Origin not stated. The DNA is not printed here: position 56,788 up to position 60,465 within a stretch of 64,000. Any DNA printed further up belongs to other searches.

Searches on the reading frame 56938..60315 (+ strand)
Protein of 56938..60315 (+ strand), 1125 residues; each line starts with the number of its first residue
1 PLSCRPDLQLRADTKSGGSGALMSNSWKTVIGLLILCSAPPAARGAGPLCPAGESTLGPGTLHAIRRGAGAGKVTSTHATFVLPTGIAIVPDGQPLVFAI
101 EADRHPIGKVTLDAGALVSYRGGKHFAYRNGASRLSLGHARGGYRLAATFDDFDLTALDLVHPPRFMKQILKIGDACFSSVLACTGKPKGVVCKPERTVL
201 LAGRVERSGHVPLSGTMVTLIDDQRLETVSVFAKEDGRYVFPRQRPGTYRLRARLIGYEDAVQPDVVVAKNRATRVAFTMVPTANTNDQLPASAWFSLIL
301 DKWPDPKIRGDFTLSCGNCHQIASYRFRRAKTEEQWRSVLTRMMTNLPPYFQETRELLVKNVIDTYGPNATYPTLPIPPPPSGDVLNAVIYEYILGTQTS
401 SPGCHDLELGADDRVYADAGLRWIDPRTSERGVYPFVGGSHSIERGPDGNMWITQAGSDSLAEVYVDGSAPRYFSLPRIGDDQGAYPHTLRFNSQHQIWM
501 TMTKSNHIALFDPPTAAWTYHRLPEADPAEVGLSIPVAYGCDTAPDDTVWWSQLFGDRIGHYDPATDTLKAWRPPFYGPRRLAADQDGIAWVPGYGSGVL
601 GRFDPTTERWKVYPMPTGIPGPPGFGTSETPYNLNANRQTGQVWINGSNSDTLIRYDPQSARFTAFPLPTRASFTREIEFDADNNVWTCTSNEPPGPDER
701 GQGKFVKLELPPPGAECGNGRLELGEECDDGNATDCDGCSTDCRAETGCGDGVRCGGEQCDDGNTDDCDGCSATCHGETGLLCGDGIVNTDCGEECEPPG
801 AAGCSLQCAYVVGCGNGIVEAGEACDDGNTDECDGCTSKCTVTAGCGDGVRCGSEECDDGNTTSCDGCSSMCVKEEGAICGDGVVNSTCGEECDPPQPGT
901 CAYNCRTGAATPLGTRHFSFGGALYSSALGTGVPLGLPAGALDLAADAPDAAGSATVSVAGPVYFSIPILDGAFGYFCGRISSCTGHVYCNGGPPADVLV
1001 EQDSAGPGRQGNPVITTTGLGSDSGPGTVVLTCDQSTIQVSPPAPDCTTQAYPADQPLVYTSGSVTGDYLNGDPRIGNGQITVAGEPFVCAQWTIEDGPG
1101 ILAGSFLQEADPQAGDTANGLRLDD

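Call 48: search_protein_families(library=pfam, proteins=[window:56938-60315:+], max_evalue=0.001)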
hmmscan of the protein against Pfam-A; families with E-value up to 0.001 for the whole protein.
window:56938-60315:+ (1125 aa): 3 families
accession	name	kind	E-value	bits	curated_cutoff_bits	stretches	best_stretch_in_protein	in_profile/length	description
PF24684.1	Vgb_lyase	-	1e-18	67.6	50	2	442-618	101-263/290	Virginiamycin B lyase family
PF13948.11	DUF4215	-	7e-14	52.3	27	1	846-872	21-46/47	Domain of unknown function (DUF4215)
PF13620.12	CarboxypepD_reg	-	5.7e-13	49.5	32.3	1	202-280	3-81/82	Carboxypeptidase regulatory-like domain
